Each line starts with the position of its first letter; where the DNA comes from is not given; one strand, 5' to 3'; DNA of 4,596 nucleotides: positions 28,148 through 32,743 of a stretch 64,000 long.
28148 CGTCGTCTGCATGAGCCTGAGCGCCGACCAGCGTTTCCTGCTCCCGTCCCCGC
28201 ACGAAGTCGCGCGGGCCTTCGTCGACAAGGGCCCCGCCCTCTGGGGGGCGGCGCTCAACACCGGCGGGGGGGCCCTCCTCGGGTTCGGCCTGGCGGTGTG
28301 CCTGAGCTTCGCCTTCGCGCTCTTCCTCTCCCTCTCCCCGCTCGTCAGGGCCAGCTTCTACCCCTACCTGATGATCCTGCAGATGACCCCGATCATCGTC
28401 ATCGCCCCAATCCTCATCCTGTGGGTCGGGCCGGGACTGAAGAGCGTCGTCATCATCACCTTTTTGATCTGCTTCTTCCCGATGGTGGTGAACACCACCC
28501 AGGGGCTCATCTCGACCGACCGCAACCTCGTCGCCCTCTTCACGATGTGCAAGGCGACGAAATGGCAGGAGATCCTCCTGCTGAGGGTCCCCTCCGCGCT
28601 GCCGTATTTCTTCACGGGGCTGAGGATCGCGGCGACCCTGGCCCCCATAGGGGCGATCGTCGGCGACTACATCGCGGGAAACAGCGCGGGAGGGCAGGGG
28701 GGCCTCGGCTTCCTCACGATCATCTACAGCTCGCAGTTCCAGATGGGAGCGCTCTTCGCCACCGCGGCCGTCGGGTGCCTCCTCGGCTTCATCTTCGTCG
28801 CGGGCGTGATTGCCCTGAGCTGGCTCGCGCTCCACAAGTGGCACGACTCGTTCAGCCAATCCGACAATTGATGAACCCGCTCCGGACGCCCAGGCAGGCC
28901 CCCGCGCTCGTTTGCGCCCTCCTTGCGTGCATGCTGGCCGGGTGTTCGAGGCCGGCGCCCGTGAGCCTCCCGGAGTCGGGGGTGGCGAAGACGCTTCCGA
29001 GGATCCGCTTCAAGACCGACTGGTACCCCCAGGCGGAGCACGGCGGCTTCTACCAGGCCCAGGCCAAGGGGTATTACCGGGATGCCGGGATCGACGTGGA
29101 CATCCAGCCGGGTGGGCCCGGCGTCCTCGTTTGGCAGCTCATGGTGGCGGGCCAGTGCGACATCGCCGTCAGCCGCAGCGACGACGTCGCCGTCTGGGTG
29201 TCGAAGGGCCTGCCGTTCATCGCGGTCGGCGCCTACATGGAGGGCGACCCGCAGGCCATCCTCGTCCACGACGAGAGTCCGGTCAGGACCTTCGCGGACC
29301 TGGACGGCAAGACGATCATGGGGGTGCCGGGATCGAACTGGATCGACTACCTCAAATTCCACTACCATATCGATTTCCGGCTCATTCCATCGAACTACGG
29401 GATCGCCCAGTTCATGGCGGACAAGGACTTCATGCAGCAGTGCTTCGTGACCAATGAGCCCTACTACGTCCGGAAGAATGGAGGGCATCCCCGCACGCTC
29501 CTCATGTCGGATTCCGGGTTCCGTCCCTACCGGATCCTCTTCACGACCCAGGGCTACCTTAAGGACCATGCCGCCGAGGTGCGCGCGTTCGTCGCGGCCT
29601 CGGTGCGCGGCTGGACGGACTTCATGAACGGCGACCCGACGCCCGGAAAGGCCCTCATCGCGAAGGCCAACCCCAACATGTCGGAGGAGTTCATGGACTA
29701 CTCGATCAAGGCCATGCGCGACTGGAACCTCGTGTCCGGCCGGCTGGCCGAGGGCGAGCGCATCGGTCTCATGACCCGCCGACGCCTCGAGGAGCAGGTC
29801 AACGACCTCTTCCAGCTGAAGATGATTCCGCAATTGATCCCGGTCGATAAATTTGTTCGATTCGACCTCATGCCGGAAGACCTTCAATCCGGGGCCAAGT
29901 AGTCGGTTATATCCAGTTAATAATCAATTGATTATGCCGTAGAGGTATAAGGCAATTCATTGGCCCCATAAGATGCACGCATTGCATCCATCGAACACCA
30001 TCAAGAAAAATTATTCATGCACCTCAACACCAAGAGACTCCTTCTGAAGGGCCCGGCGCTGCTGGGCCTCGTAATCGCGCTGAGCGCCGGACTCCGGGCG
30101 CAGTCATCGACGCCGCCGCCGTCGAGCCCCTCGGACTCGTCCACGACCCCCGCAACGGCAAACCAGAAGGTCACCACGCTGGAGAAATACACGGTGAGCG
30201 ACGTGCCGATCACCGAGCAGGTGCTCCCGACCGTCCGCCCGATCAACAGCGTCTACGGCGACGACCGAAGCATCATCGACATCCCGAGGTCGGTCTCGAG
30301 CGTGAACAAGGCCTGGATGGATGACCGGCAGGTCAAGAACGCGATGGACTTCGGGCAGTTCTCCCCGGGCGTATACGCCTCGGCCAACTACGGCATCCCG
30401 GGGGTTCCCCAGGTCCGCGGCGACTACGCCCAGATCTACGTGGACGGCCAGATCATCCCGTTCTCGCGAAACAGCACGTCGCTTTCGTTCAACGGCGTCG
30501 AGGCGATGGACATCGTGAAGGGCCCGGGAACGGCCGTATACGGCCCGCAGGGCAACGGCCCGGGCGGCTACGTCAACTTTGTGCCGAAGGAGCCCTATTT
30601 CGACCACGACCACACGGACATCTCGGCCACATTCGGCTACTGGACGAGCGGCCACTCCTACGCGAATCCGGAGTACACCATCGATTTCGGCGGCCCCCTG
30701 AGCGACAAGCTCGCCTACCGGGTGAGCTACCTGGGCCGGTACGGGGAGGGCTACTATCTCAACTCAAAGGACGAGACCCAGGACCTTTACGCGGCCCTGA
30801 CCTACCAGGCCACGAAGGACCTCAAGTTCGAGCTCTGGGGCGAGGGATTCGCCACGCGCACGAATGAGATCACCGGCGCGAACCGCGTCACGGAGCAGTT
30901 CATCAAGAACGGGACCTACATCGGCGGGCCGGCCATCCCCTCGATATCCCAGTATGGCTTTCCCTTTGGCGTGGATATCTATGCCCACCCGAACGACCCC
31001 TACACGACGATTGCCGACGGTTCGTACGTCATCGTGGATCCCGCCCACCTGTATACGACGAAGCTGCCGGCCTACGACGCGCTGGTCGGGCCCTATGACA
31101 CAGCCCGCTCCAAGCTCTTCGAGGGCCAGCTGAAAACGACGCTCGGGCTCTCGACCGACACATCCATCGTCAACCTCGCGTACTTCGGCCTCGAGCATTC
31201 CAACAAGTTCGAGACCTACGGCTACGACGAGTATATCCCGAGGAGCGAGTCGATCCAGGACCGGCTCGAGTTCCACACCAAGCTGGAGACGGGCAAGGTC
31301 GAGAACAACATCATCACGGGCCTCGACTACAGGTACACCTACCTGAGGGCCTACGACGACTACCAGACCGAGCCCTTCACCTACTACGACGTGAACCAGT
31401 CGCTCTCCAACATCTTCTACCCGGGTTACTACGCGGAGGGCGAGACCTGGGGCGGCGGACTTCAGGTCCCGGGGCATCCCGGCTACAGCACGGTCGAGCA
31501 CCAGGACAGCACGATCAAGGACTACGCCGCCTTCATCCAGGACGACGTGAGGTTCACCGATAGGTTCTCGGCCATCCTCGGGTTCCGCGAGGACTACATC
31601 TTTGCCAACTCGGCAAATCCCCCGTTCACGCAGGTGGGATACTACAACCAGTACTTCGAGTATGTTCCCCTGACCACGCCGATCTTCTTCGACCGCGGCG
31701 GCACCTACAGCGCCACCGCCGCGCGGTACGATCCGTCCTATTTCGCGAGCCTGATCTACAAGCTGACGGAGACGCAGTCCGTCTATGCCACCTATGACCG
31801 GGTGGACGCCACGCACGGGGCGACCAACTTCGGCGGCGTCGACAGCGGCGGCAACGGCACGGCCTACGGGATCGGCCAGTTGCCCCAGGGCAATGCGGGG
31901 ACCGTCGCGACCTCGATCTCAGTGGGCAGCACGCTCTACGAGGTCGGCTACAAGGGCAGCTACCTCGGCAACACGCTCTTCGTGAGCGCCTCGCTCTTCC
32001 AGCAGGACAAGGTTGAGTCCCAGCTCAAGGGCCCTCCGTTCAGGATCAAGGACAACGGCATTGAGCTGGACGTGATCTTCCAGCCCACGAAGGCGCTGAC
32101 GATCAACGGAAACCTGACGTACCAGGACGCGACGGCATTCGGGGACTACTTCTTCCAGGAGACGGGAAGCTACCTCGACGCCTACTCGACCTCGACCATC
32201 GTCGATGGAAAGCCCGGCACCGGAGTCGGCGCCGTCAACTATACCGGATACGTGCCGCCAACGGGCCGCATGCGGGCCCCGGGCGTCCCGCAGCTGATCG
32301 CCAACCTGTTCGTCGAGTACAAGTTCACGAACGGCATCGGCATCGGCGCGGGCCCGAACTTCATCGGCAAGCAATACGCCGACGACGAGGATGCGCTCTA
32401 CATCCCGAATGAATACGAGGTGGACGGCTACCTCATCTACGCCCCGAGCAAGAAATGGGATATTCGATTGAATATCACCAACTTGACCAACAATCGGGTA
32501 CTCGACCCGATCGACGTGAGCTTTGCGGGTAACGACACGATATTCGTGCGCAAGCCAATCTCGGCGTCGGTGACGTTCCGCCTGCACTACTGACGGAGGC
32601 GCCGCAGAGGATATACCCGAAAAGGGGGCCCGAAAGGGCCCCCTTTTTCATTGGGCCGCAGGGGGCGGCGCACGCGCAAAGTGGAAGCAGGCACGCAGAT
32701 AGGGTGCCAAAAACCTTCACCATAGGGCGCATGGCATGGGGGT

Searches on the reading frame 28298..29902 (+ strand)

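Call 80: search_protein_families(library=pfam, proteins=[window:28298-29902:+], max_evalue=0.00001)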
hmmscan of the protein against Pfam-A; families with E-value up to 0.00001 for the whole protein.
window:28298-29902:+ (534 aa): 1 family
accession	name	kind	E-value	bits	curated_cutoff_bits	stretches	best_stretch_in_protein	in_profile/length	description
PF09084.16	NMT1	-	1.1e-31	110.8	20.5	1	246-444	2-211/216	NMT1/THI5 like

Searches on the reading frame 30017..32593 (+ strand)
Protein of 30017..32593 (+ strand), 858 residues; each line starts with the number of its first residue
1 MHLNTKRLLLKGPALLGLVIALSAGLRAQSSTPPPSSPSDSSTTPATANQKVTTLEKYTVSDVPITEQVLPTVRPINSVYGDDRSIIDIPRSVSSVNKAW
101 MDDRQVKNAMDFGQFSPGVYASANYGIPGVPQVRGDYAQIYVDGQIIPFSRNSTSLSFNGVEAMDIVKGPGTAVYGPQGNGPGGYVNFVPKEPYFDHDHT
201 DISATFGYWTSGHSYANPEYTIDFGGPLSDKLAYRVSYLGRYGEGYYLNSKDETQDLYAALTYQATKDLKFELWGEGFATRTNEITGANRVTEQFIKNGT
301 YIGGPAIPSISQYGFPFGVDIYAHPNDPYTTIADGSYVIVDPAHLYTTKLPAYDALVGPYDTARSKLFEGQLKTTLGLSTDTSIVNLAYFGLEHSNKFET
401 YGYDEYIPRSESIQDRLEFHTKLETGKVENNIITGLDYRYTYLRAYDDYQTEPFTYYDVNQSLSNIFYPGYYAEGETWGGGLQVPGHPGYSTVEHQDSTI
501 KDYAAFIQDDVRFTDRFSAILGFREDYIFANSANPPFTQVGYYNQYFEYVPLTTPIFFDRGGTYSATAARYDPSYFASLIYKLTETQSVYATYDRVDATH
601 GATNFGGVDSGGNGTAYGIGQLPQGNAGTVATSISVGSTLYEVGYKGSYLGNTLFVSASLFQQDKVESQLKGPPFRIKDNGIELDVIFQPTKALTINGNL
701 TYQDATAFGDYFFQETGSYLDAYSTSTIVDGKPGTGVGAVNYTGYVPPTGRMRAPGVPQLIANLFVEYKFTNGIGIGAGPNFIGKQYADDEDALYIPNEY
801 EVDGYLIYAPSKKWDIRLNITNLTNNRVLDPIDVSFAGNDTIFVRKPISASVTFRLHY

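Call 57: search_protein_families(library=pfam, proteins=[window:30017-32593:+], max_evalue=0.001)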
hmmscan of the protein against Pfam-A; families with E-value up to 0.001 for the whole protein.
window:30017-32593:+ (858 aa): 2 families
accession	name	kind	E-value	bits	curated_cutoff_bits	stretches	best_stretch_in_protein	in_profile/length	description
PF00593.30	TonB_dep_Rec_b-barrel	-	1.6e-13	51.8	27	1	336-823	38-436/436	TonB dependent receptor-like, beta-barrel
PF07715.20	Plug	-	3.4e-11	44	23.9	1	87-179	3-103/107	TonB-dependent Receptor Plug Domain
